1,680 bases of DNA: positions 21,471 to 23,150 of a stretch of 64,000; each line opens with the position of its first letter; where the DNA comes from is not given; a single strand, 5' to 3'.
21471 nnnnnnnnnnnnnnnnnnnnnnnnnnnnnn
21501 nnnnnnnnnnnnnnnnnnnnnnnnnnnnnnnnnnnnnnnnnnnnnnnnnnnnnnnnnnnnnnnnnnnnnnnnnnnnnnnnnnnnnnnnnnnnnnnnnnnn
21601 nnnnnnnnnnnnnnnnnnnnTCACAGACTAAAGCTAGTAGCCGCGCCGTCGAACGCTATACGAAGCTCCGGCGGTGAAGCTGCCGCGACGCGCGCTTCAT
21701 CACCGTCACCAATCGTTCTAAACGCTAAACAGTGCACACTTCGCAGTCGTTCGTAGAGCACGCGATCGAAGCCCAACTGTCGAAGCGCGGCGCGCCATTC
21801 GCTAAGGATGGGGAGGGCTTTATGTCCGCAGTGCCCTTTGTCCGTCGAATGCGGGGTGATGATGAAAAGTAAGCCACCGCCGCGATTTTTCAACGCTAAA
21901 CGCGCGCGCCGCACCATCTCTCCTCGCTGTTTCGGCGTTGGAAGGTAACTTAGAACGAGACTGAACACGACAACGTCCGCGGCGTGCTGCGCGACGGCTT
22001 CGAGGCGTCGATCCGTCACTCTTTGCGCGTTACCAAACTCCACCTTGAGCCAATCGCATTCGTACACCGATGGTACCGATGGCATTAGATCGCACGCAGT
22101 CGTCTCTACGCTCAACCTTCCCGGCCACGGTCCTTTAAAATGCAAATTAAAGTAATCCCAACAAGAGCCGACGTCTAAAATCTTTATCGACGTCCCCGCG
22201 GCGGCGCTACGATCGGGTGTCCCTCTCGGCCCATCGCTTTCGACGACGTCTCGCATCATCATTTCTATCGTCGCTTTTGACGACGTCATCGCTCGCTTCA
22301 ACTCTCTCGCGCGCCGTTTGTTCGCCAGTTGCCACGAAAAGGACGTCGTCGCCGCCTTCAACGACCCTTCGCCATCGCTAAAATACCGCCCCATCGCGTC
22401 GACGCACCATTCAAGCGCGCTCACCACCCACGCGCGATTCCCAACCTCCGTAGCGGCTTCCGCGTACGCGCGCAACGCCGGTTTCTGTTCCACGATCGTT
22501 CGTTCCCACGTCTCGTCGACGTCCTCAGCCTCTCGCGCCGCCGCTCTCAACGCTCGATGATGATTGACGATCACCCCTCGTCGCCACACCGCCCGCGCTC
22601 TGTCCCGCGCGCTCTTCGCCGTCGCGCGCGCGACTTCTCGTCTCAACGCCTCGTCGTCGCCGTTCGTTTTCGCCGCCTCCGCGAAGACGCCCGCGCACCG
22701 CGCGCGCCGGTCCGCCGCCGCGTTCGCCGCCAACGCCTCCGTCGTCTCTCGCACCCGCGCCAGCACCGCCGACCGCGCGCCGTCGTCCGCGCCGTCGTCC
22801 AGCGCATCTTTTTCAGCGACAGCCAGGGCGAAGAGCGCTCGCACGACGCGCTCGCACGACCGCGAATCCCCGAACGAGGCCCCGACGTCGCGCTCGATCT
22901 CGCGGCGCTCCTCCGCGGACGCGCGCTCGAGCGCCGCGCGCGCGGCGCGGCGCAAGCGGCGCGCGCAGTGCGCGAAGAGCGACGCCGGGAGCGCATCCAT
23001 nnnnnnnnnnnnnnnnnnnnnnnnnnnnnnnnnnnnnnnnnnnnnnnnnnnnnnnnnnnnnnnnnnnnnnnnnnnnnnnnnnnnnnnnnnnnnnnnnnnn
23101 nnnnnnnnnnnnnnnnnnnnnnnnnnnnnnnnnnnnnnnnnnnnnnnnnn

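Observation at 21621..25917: Head-to-head ribosome-biogenesis pair: BMT2-like rRNA methyltransferase and NOC3 on a 125-bp divergent promoter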

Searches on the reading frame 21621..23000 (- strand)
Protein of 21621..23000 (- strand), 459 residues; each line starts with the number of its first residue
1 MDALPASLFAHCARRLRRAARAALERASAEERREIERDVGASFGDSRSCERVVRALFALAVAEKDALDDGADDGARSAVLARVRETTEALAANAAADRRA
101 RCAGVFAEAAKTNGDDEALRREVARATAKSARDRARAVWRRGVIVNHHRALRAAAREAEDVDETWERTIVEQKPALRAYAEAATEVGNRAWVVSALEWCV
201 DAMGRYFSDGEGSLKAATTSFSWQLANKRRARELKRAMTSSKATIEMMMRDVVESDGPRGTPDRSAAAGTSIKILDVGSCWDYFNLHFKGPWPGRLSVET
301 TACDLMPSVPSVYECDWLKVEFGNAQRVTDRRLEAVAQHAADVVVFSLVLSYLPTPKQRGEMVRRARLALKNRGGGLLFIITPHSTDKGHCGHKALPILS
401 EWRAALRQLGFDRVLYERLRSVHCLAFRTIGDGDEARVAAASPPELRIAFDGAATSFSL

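Call 3: search_protein_families(library=pfam, proteins=[window:21621-23000:-], max_evalue=0.01)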
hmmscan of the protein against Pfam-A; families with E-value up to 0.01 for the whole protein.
window:21621-23000:- (459 aa): 3 families
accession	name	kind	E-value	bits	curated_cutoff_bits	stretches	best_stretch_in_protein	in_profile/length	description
PF11968.14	Bmt2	-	4.8e-07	30.3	20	1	231-384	23-153/221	25S rRNA (adenine(2142)-N(1))-methyltransferase, Bmt2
PF13489.12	Methyltransf_23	-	0.00068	19.9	27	0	268-422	20-140/164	Methyltransferase domain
PF08242.18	Methyltransf_12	-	0.006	17.7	30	0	299-374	22-96/98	Methyltransferase domain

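Call 5: find_homologous_proteins(query=window:21621-23000:-, max_evalue=0.001)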
Query window:21621-23000:- (459 aa): 26 proteins with E <= 0.001 among 8000 candidates.
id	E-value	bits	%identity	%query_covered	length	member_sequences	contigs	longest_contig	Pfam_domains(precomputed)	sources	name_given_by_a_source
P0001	8.4e-295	995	99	100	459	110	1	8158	PF11968.15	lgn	-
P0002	1.7e-259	879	86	99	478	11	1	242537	PF11968.15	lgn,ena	-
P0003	1.6e-225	767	99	78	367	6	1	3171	-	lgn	-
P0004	2.0e-176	605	100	58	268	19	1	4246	PF11968.15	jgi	jgi:hypothetical protein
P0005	2.4e-154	533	58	97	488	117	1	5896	-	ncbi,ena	-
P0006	3.2e-138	480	53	97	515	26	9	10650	PF11968.15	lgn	-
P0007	1.0e-137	478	55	97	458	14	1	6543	PF11968.15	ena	-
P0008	3.3e-137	476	54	97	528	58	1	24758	PF11968.15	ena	-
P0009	5.3e-137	476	53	97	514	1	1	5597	PF11968.15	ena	-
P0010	7.7e-137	475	56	97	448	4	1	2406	PF11968.15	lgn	-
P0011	2.4e-134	467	54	97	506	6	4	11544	PF11968.15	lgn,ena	-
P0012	4.0e-123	430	49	97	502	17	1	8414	PF11968.15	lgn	-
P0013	3.0e-115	404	56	77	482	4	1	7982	PF11968.15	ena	-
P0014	1.2e-112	395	66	60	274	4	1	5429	PF11968.15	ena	-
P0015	4.0e-68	249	42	72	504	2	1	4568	PF11968.15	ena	-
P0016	4.3e-65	239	36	98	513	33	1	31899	PF11968.15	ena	-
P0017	4.1e-64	235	41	85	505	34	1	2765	PF11968.15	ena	-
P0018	5.9e-64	235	43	72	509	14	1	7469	PF11968.15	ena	-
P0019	4.8e-63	232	42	72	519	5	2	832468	PF11968.15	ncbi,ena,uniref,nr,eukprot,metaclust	ncbi:predicted protein [Micromonas commoda]|uniref:Uncharacterized protein n=1 Tax=Micromonas commod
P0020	2.0e-60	223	37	98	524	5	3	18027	PF11968.15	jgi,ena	-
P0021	3.9e-60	222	37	98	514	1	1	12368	PF11968.15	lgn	-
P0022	4.2e-60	222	42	72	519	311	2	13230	PF11968.15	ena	-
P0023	1.1e-57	214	43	58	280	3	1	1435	PF11968.15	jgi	-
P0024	1.5e-55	207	55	29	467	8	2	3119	PF11968.15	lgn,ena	-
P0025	4.6e-53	199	38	69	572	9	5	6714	PF11968.15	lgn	-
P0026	9.3e-45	172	38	55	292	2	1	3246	PF11968.15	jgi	jgi:hypothetical protein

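Call 6: find_encoding_contigs(protein=P0002, flank=6000, max_places=3)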
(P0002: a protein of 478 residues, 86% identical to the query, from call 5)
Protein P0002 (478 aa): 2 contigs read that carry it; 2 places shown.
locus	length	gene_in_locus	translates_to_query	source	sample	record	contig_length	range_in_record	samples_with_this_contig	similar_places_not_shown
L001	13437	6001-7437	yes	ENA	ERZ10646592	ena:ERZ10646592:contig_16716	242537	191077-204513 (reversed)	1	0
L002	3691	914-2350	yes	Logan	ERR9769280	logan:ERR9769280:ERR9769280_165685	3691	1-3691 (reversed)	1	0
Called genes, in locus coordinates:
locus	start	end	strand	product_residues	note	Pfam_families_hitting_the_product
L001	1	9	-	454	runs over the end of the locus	PF08512:Rttp106-like_middle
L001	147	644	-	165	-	-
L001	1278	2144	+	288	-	-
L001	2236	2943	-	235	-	-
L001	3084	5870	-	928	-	PF07540:NOC3p, PF03914:CBF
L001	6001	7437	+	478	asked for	PF11968:Bmt2 (weak)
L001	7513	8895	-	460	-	-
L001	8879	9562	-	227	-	-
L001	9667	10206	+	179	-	-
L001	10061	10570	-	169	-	-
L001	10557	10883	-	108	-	-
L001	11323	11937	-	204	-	-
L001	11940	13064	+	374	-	-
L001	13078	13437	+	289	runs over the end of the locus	-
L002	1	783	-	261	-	?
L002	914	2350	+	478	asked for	PF11968:Bmt2 (weak)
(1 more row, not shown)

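Call 7: find_encoding_contigs(protein=P0005, flank=6000, max_places=3)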
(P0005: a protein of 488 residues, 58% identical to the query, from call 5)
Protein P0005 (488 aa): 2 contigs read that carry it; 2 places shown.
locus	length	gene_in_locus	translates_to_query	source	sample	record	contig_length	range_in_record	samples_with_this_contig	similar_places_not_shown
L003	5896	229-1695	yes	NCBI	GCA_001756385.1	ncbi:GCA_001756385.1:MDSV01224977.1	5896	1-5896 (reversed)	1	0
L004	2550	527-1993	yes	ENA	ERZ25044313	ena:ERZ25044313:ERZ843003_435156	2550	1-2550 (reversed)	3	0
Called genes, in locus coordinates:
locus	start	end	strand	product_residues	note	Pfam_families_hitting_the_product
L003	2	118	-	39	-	?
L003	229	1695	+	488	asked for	-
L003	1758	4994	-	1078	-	PF08317:Spc7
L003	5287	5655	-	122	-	-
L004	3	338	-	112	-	?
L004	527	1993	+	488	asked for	-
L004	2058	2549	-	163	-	?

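Call 8: find_encoding_contigs(protein=P0019, flank=6000, max_places=3)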
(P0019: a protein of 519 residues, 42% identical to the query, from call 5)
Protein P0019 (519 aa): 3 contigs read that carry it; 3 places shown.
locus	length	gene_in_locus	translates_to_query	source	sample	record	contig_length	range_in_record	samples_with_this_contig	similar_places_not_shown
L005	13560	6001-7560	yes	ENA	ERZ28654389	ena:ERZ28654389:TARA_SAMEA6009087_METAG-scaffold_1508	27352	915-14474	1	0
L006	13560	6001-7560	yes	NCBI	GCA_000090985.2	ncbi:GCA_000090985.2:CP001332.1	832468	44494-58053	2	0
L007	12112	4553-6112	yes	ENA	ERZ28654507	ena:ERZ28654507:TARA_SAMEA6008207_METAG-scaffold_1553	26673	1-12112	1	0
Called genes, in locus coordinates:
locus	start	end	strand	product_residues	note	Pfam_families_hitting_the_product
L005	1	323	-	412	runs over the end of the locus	?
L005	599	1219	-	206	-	-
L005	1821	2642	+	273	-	PF03878:YIF1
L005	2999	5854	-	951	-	-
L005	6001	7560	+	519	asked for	PF11968:Bmt2 (weak)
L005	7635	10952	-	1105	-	PF00520:Ion_trans, PF07885:Ion_trans_2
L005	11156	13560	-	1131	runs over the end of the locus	PF08317:Spc7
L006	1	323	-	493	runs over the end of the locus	-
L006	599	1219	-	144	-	-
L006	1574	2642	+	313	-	PF03878:YIF1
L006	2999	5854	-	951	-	-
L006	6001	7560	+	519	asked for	PF11968:Bmt2 (weak)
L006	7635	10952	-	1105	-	PF00520:Ion_trans, PF07885:Ion_trans_2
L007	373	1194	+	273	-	PF03878:YIF1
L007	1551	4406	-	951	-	-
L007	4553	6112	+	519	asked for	PF11968:Bmt2 (weak)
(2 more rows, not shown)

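Call 10: find_encoding_contigs(protein=P0016, flank=6000, max_places=3)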
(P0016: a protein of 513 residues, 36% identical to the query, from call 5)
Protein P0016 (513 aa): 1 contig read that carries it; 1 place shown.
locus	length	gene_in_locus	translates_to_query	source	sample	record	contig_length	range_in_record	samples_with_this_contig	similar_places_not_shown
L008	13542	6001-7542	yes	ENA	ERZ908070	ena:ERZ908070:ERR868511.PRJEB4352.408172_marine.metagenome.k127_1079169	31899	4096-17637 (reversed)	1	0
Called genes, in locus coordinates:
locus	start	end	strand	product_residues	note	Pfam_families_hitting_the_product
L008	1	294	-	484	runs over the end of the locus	-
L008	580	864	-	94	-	-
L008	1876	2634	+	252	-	PF03878:YIF1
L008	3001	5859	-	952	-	PF07540:NOC3p, PF03914:CBF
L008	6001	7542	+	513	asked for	PF11968:Bmt2 (weak)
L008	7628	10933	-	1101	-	PF00520:Ion_trans, PF07885:Ion_trans_2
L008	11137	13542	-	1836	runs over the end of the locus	-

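Call 11: find_encoding_contigs(protein=P0025, flank=6000, max_places=3)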
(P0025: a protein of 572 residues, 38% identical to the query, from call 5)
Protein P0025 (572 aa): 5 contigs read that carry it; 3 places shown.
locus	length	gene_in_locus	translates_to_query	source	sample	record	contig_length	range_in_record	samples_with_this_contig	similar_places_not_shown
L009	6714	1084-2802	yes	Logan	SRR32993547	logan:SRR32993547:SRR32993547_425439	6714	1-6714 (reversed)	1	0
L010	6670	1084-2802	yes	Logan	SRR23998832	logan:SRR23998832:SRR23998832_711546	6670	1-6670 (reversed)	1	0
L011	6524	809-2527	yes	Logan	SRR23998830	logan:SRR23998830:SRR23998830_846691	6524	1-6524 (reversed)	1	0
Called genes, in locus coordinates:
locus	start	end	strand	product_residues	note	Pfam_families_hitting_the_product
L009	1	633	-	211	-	?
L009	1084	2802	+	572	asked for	PF11968:Bmt2 (weak)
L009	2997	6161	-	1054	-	PF00520:Ion_trans, PF07885:Ion_trans_2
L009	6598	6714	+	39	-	?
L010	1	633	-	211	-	?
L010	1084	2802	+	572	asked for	PF11968:Bmt2 (weak)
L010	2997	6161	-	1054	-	PF00520:Ion_trans, PF07885:Ion_trans_2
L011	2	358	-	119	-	?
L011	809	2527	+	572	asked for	PF11968:Bmt2 (weak)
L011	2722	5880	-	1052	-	PF00520:Ion_trans, PF07885:Ion_trans_2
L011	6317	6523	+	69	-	?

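Call 13: search_solved_structures(query=window:21621-23000:-, max_evalue=1, show_alignments=2)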
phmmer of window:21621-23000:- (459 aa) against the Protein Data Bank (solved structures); distinct sequences matched with E-value up to 1: 11.
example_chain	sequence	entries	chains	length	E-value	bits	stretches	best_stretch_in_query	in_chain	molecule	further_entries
9o5d_A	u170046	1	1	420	7.7e-25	91.1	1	141-431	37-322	S-adenosylmethionine sensor upstream of mTORC1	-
7vkk_A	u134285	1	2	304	1.3e-15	60.7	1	271-429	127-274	S-adenosylmethionine sensor upstream of mTORC1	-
7yri_J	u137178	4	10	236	1.9e-15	60.1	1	272-429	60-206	S-adenosylmethionine sensor upstream of mTORC1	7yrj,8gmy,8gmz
7vkq_A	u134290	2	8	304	2.6e-15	59.7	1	272-429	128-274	S-adenosylmethionine sensor upstream of mTORC1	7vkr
9jpf_B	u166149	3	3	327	0.0089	18.4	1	68-193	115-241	Type I-F CRISPR-associated protein Csy2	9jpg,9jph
9cv6_A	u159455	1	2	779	0.11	14.8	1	314-366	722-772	Acetyl-CoA carboxylase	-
3p3f_A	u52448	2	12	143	0.13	14.5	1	165-217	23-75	Fluoroacetyl coenzyme A thioesterase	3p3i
3kuv_A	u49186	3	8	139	0.71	12.1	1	167-217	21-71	Fluoroacetyl coenzyme A thioesterase | Fluoroacetyl-CoA thioesterase FlK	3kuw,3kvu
3kv7_A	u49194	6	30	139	0.72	12.1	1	167-217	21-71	fluoroacetyl-CoA thioesterase FlK | Fluoroacetyl-CoA thioesterase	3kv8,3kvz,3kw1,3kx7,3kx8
3p2q_A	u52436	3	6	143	0.73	12.1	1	167-217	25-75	Fluoroacetyl coenzyme A thioesterase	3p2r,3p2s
3kvi_A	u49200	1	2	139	0.73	12.1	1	167-217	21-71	Fluoroacetyl-CoA thioesterase FlK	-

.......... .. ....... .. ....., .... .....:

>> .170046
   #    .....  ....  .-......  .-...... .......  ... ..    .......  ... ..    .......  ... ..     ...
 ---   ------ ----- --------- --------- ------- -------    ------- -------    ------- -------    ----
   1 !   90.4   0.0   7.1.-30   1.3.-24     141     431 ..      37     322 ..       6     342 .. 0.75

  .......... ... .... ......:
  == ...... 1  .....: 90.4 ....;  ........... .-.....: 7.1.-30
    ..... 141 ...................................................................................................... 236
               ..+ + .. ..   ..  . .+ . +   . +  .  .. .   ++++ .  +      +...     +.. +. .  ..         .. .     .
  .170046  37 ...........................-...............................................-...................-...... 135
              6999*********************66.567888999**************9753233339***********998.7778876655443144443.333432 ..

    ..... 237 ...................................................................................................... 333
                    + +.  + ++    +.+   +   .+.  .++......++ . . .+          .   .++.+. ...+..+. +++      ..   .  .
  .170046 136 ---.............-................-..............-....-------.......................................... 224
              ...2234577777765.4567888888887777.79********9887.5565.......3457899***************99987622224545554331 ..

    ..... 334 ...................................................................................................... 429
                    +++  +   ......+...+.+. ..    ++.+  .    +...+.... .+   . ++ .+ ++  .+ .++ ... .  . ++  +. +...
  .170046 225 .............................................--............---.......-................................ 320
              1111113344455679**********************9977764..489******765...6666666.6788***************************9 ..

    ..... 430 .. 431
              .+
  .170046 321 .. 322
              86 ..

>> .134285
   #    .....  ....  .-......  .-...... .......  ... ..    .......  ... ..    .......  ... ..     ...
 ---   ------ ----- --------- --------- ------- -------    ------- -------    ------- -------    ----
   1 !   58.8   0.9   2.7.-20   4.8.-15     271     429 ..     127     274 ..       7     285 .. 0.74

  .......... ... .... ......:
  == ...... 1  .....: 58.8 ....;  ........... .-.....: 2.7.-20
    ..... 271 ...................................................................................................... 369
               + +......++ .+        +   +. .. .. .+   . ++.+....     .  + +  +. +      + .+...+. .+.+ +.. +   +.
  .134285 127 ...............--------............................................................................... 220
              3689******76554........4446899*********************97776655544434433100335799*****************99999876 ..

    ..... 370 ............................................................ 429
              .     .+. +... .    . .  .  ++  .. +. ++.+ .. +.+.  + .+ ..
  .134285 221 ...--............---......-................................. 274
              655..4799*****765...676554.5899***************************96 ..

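Call 22: find_homologous_proteins(query=A2, max_evalue=0.001)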
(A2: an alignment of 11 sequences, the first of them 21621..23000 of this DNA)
Query A2 (11 sequences) (459 aa, profile of the alignment): 31 proteins with E <= 0.001 among 8000 candidates.
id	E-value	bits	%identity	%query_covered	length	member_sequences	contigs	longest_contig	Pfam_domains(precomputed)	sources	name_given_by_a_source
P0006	7.1e-232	789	53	97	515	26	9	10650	PF11968.15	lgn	-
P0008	1.2e-231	788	54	97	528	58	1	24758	PF11968.15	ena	-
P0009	1.1e-230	785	53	97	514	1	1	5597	PF11968.15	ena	-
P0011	1.6e-221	755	54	97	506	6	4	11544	PF11968.15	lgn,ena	-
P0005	2.1e-215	735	58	97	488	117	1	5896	-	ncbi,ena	-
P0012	4.1e-213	727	49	97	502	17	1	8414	PF11968.15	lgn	-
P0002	9.5e-208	710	86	99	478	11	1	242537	PF11968.15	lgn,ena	-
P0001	8.5e-205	700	99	100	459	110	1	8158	PF11968.15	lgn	-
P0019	1.7e-193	663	42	72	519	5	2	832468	PF11968.15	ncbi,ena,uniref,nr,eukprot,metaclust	ncbi:predicted protein [Micromonas commoda]|uniref:Uncharacterized protein n=1 Tax=Micromonas commod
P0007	2.0e-193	662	55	97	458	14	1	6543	PF11968.15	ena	-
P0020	5.3e-193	661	37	98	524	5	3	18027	PF11968.15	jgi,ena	-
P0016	2.0e-191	656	36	98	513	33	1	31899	PF11968.15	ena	-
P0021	6.1e-185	634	37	98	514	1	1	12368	PF11968.15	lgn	-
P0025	7.0e-174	598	38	69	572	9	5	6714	PF11968.15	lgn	-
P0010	1.3e-172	594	56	97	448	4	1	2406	PF11968.15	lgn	-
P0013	1.4e-167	577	56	77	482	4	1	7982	PF11968.15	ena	-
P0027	1.7e-164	567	37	69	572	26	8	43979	PF11968.15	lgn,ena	-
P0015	6.1e-164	565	42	72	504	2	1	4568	PF11968.15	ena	-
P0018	2.0e-163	563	43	72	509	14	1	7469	PF11968.15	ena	-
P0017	4.6e-161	556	41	85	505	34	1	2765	PF11968.15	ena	-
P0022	3.1e-160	553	42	72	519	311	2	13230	PF11968.15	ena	-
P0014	4.6e-142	493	66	60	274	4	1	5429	PF11968.15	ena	-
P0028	2.3e-141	491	48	39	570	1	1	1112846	PF11968.15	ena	-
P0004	2.8e-140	487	100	58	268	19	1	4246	PF11968.15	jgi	jgi:hypothetical protein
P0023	3.2e-125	437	43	58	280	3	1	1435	PF11968.15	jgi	-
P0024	4.3e-104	368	55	29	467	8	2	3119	PF11968.15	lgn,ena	-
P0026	3.8e-85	305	38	55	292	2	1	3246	PF11968.15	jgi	jgi:hypothetical protein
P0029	8.1e-31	126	27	62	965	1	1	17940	PF01494.26,PF11968.15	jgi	jgi:salicylate hydroxylase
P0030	6.5e-25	106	26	58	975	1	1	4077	PF01266.31,PF13450.13,PF01494.26,PF11968.15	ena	-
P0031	1.0e-13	70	-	-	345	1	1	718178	-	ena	-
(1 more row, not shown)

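Call 24: find_encoding_contigs(protein=P0028, flank=7000, max_places=2)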
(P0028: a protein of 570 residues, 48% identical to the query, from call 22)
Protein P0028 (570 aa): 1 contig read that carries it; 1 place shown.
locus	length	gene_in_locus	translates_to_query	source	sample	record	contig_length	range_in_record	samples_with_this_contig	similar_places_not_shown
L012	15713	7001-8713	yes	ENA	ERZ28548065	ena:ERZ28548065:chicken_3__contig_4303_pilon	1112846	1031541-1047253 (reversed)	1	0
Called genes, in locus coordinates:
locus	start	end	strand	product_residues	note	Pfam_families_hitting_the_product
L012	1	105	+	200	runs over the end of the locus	-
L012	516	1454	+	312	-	PF03878:YIF1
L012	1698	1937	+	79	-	-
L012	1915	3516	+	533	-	-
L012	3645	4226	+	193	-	-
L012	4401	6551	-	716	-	PF07540:NOC3p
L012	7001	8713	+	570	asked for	PF11968:Bmt2 (weak)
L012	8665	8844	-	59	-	-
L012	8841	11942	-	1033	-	-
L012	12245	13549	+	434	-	-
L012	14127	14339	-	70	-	PF00254:FKBP_C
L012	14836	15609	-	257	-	-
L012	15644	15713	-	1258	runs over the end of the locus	-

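Call 25: find_encoding_contigs(protein=P0031, flank=7000, max_places=2)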
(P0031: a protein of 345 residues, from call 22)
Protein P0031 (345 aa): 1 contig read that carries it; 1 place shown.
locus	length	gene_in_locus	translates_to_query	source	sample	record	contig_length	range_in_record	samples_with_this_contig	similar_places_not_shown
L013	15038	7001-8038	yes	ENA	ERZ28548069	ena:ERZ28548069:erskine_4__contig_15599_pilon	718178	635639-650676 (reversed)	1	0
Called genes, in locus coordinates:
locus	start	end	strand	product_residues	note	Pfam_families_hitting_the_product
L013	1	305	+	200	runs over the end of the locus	-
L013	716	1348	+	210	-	PF03878:YIF1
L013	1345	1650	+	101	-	PF03878:YIF1 (weak)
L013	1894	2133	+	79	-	-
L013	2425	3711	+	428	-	-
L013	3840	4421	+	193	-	-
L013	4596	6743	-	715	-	PF07540:NOC3p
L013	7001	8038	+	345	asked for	-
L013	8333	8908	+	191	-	PF11968:Bmt2 (weak)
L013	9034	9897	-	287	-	-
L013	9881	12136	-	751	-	PF00520:Ion_trans, PF07885:Ion_trans_2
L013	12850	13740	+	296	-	-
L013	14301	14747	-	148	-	PF00254:FKBP_C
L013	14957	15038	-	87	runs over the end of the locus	-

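Call 37: search_protein_representatives(alignment_id=A2)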
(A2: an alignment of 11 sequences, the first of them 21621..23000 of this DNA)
Query: 11 sequences, 500 profile positions. Proteins with E-value up to 0.001 (for the whole library): 878; up to 1e-10: 621; up to 1e-30: 163. The best 150 are listed.
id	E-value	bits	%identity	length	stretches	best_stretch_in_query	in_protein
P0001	2.7e-205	699.8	-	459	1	10-497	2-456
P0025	2.2e-174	597.8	-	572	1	1-498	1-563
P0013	4.5e-168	577.0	-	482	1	13-499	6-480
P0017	1.5e-161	555.5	-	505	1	12-499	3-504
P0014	1.5e-142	492.9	-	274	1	211-495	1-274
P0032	4.9e-106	372.4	-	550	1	7-497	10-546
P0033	3.5e-99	349.7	-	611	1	5-498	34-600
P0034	6.4e-97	342.3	-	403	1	160-497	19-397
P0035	2.1e-67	244.9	-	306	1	303-494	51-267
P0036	3.5e-66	240.9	-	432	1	124-496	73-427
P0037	5.1e-65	237.1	-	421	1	111-494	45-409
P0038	9.5e-63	229.6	-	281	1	373-498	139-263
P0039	1.5e-59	219.0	-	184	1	370-498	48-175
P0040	4.1e-58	214.3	-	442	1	98-495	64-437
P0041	1.7e-56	209.0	-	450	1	104-495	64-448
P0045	1.5e-42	162.9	-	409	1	153-471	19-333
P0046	1.7e-42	162.8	-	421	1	136-487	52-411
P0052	4.9e-41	157.9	-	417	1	147-485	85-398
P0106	9.0e-36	140.6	-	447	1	107-475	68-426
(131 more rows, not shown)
